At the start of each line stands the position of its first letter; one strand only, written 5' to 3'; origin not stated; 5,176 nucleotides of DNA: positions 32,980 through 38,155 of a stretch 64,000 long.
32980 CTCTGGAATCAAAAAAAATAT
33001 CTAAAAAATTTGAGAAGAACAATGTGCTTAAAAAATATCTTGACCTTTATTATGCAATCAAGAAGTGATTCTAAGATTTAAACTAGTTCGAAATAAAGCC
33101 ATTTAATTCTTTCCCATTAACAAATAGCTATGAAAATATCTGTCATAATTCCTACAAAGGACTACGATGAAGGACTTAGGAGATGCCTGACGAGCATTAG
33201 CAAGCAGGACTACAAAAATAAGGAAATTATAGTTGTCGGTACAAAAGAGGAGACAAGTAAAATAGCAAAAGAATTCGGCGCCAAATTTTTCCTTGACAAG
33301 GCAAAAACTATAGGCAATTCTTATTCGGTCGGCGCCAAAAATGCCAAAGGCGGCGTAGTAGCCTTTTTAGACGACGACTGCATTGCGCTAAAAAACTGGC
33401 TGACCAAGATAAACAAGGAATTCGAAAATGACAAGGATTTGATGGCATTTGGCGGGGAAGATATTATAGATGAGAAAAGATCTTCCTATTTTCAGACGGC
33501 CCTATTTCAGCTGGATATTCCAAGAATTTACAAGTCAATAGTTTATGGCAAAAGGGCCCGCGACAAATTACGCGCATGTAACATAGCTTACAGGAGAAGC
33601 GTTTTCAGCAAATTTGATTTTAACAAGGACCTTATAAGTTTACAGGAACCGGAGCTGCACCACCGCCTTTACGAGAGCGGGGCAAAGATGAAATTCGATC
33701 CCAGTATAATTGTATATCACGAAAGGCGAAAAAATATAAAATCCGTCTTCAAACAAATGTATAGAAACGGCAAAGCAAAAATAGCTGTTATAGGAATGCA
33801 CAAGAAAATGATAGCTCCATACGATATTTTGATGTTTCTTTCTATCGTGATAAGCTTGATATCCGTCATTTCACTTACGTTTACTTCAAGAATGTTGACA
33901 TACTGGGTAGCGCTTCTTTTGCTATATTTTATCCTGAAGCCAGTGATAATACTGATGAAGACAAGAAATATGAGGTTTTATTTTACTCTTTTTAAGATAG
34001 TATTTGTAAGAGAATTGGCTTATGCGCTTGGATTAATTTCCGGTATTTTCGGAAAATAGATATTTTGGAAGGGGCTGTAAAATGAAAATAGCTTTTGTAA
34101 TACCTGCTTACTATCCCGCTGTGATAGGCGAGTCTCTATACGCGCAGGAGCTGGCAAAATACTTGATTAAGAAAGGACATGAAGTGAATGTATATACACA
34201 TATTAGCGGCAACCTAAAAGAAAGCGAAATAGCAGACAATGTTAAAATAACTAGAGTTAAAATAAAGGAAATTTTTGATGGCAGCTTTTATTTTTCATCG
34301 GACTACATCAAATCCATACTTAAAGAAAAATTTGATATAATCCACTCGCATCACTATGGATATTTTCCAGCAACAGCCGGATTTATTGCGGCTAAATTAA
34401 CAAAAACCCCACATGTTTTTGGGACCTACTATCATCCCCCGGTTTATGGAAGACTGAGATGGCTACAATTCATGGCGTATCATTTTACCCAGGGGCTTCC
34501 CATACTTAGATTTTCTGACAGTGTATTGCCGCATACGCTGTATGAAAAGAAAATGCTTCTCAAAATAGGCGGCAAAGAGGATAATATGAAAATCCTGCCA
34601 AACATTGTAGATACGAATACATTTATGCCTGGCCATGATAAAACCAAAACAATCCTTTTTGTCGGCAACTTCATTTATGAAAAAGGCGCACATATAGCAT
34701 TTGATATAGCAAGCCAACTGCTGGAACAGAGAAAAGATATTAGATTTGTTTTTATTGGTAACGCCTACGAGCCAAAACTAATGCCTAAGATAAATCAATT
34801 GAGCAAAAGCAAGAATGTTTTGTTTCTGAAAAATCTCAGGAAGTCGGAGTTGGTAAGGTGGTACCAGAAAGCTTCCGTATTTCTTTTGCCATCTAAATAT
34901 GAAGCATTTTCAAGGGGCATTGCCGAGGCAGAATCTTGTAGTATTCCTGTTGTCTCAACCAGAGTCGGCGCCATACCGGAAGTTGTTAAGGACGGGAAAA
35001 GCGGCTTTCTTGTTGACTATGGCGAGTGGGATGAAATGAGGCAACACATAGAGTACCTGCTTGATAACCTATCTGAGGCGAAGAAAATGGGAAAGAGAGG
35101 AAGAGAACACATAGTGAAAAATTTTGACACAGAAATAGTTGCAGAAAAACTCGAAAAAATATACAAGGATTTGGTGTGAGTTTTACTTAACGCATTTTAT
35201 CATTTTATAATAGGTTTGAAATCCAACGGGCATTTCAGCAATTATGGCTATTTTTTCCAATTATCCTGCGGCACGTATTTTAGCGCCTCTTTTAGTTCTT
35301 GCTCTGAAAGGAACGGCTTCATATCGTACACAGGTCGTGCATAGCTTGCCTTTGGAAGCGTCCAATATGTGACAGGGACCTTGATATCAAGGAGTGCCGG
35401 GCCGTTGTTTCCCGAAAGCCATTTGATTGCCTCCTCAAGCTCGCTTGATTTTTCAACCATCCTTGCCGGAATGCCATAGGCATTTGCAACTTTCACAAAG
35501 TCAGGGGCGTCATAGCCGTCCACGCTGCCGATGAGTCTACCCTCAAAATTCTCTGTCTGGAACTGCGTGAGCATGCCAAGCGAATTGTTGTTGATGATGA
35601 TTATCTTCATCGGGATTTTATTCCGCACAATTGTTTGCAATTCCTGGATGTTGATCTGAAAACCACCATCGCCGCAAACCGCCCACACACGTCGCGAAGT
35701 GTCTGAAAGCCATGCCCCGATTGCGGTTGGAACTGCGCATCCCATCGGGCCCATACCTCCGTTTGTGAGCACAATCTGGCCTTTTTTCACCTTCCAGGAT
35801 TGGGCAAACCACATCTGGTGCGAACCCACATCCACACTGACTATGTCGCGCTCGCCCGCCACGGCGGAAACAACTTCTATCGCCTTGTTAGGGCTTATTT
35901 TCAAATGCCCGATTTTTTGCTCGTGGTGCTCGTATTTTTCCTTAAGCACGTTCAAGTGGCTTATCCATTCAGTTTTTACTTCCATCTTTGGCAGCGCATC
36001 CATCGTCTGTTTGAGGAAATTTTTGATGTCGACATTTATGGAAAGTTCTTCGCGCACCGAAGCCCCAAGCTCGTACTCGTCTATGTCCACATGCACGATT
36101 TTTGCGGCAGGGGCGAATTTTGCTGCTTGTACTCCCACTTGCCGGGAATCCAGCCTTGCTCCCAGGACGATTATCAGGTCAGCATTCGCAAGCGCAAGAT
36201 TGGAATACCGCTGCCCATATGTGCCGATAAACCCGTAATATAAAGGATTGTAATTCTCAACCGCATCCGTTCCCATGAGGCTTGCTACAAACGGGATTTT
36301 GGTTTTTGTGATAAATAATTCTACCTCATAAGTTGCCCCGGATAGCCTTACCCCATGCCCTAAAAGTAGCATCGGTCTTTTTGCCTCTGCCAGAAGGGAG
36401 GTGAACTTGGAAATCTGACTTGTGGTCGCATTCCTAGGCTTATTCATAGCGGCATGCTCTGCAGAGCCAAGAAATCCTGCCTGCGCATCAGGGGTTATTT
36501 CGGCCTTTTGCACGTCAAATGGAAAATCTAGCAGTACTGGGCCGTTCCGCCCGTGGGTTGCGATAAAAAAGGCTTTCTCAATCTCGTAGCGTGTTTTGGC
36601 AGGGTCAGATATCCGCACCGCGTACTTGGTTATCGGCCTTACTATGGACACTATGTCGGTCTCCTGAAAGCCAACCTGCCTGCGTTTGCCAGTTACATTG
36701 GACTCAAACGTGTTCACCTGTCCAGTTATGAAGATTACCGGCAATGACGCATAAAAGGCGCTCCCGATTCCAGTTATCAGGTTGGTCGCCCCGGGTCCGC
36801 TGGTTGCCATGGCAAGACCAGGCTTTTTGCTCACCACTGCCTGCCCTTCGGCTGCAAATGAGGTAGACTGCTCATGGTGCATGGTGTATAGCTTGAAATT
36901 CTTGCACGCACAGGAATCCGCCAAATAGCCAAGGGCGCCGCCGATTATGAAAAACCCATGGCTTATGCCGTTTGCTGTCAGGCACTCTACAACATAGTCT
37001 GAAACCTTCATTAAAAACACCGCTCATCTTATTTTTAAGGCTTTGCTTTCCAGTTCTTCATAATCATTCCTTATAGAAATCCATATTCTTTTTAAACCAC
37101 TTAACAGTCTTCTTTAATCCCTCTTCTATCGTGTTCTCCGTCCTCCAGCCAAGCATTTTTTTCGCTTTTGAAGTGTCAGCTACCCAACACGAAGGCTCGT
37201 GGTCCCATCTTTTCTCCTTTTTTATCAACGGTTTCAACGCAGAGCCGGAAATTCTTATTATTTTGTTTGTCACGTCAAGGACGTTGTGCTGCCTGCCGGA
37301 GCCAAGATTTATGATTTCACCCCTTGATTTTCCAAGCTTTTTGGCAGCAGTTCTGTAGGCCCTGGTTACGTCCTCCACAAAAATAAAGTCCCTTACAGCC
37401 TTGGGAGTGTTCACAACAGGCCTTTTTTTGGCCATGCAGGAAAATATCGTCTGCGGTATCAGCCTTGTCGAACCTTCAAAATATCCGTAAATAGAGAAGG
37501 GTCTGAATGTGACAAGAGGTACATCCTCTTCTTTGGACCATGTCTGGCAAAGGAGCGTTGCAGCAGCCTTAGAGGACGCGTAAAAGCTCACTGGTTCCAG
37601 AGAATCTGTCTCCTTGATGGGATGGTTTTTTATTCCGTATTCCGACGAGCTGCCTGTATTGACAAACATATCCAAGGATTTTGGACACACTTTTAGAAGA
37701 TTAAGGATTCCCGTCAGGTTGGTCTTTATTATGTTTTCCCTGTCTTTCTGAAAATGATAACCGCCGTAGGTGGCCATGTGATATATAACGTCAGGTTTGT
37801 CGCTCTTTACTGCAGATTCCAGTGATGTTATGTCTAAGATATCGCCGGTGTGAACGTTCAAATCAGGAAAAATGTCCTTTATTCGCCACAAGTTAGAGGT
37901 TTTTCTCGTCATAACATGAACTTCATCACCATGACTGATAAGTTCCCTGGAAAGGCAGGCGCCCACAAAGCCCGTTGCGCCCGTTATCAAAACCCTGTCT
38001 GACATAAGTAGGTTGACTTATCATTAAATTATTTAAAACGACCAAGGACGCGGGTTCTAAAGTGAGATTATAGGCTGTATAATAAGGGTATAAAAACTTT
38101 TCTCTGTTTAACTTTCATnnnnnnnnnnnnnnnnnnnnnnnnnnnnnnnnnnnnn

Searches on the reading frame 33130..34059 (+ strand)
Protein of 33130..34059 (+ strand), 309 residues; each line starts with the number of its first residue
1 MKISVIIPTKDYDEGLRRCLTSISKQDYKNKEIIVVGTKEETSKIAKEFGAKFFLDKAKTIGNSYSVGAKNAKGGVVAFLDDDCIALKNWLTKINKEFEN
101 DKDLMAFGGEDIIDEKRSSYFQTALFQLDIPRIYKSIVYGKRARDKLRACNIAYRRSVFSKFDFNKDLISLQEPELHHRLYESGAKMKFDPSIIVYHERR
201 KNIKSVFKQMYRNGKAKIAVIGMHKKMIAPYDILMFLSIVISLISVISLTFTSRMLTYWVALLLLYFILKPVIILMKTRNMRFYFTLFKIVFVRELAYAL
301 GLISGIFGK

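Call 43: search_protein_families(library=pfam, proteins=[window:33130-34059:+], max_evalue=0.0001)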
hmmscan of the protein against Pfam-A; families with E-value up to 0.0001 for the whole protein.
window:33130-34059:+ (309 aa): 2 families
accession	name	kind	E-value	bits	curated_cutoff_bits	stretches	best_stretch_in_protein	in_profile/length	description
PF00535.33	Glycos_transf_2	-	7.9e-20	71.9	23.3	1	4-159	1-164/168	Glycosyl transferase family 2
PF13641.12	Glyco_tranf_2_3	-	1.7e-11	45.1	27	1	3-213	3-227/230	Glycosyltransferase like family 2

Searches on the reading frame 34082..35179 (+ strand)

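Call 43: search_protein_families(library=pfam, proteins=[window:34082-35179:+], max_evalue=0.0001)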
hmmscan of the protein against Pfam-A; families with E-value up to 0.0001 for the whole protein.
window:34082-35179:+ (365 aa): 6 families
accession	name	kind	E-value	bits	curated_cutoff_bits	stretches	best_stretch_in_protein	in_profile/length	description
PF00534.26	Glycos_transf_1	-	2.2e-34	118.9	26.4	1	186-342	13-171/172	Glycosyl transferases group 1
PF13692.12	Glyco_trans_1_4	-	3.9e-29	102.2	27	1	189-329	2-142/142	Glycosyl transferases group 1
PF13439.12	Glyco_transf_4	-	7.3e-19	68.9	28.5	1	20-179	7-169/170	Glycosyltransferase Family 4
PF13524.12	Glyco_trans_1_2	-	1.5e-11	44.9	25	1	213-357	9-142/144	Glycosyl transferase-like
PF13579.12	Glyco_trans_4_4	-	4.4e-09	37.3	29.7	1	18-174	4-157/158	Glycosyl transferase 4-like domain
PF13477.12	Glyco_trans_4_2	-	4.3e-07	30.6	23.4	1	17-112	9-102/139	Glycosyl transferase 4-like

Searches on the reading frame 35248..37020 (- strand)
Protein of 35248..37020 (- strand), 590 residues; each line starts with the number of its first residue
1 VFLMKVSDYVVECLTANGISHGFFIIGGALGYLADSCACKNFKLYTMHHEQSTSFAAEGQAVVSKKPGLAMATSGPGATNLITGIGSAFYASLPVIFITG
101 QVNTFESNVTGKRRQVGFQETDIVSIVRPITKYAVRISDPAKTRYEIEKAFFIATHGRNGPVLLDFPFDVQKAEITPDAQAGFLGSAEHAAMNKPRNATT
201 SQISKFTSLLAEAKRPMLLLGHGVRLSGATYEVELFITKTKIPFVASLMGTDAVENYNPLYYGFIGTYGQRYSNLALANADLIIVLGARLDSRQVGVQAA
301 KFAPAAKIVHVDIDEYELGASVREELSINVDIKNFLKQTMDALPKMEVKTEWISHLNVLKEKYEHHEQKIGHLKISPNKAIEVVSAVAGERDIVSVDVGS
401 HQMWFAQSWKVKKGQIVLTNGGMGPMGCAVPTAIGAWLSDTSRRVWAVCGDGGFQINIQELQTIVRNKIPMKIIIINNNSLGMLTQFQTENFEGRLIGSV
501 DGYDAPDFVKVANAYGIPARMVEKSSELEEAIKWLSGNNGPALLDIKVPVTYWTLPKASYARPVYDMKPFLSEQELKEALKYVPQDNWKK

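Call 43: search_protein_families(library=pfam, proteins=[window:35248-37020:-], max_evalue=0.0001)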
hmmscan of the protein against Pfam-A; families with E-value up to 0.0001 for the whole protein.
window:35248-37020:- (590 aa): 3 families
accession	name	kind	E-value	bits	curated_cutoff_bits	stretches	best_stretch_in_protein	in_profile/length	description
PF02775.26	TPP_enzyme_C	-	3.3e-46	157.2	21.9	1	397-546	1-151/151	Thiamine pyrophosphate enzyme, C-terminal TPP binding domain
PF00205.28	TPP_enzyme_M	-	1.4e-37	128.9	30.4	1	204-338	2-136/137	Thiamine pyrophosphate enzyme, central domain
PF02776.23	TPP_enzyme_N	-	1.4e-28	99.5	26.8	1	4-125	1-118/119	Thiamine pyrophosphate enzyme, N-terminal TPP binding domain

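Call 63: search_protein_families(library=ncbifam, proteins=[window:35248-37020:-], max_evalue=1e-20)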
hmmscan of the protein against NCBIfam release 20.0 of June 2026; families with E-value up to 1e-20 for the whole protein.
window:35248-37020:- (590 aa): 49 families (the best 25 are shown)
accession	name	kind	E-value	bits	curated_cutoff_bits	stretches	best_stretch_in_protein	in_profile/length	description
TIGR00118.1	acolac_lg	equivalog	9.4e-133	443.6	538.35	1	4-556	1-542/557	biosynthetic-type acetolactate synthase large subunit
NF006524.0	PRK08978.1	equivalog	8e-128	427.1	738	1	5-549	2-525/548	acetolactate synthase 2 catalytic subunit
NF004919.0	PRK06276.1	equivalog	4.7e-123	411.5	866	1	4-548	1-538/582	acetolactate synthase large subunit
NF004710.0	PRK06048.1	equivalog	4.6e-122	408.3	976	1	4-550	8-539/561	acetolactate synthase large subunit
NF005228.0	PRK06725.1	equivalog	8.4e-119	397.3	991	1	7-550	19-547/571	acetolactate synthase large subunit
NF005824.0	PRK07710.1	equivalog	6.1e-117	391.3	976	1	5-567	18-567/573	acetolactate synthase large subunit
NF006016.1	PRK08155.1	equivalog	1.5e-114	383.5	870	1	7-552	6-536/554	acetolactate synthase large subunit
NF005860.0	PRK07789.1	equivalog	8.9e-114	381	881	1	7-548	37-578/615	acetolactate synthase large subunit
NF005584.0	PRK07282.1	equivalog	5.6e-109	365.2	970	1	7-549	13-541/566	acetolactate synthase large subunit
NF005651.0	PRK07418.1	subfamily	2.6e-108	362.9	942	1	8-567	23-578/617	acetolactate synthase large subunit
NF006319.0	PRK08527.1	equivalog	6.1e-106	355.1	905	1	4-567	4-557/565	acetolactate synthase large subunit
NF006581.0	PRK09107.1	equivalog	6.3e-100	335.2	974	1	4-567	11-572/595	acetolactate synthase 3 large subunit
NF005058.0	PRK06466.1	equivalog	2e-99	333.6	951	1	3-552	3-551/574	acetolactate synthase 3 large subunit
NF006187.0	PRK08322.1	equivalog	1.3e-95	321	509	1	4-548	2-528/548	acetolactate synthase large subunit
NF005039.0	PRK06456.1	equivalog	2.1e-94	317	868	1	37-550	39-546/572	acetolactate synthase large subunit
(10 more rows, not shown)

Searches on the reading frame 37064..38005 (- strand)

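Call 43: search_protein_families(library=pfam, proteins=[window:37064-38005:-], max_evalue=0.0001)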
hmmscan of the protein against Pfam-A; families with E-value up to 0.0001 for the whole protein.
window:37064-38005:- (313 aa): 8 families
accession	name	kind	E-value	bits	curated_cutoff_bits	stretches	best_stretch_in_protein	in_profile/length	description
PF01370.27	Epimerase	-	7.2e-49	166.8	20.9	1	5-235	1-240/240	NAD dependent epimerase/dehydratase family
PF16363.11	GDP_Man_Dehyd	-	1.2e-43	150.3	27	1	6-300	1-332/332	GDP-mannose 4,6 dehydratase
PF01073.25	3Beta_HSD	-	1.2e-17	64.4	22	1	6-227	1-235/280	3-beta hydroxysteroid dehydrogenase/isomerase family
PF07993.18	NAD_binding_4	-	1.4e-12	47.8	20.1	1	7-215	1-256/258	Male sterility protein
PF04321.23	RmlD_sub_bind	-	1.9e-12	47.3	27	1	4-149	2-132/287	RmlD substrate binding domain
PF02719.21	Polysacc_synt_2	-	5.2e-11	42.7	20.2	1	5-258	1-252/293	Polysaccharide biosynthesis protein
PF00106.31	adh_short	-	1.4e-06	28.3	26.6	1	5-160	3-167/195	short chain dehydrogenase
PF13460.12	NAD_binding_10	-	9.9e-06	26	27.2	1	9-78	1-68/184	NAD(P)H-binding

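Call 63: search_protein_families(library=ncbifam, proteins=[window:37064-38005:-], max_evalue=1e-20)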
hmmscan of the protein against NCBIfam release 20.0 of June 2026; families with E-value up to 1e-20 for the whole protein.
window:37064-38005:- (313 aa): 8 families
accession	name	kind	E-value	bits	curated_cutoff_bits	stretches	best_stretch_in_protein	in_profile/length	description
TIGR01181.1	dTDP_gluc_dehyt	equivalog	1.6e-41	142.5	365.1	1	4-312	1-319/321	dTDP-glucose 4,6-dehydratase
TIGR04180.1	EDH_00030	hypoth_equivalog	1.6e-38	132.5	475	1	5-290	1-295/297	NAD-dependent 4,6-dehydratase LegB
TIGR01179.1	galE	equivalog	3.2e-32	111.7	262.3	0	203-309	224-330/332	UDP-glucose 4-epimerase GalE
TIGR02622.1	CDP_4_6_dhtase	equivalog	3.7e-29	102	278.45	1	3-308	5-334/352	CDP-glucose 4,6-dehydratase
NF007490.0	PRK10084.1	subfamily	4.6e-26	91.6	649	0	131-311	156-341/361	dTDP-glucose 4,6-dehydratase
NF007582.0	PRK10217.1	equivalog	1.1e-25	90.5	698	1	4-312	3-339/355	dTDP-glucose 4,6-dehydratase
TIGR03466.1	HpnA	hypoth_equivalog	2e-22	79.5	367.65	0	4-255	2-248/327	hopanoid-associated sugar epimerase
TIGR02197.1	heptose_epim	equivalog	6.3e-22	78.1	274.6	1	5-306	1-315/316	ADP-glyceromanno-heptose 6-epimerase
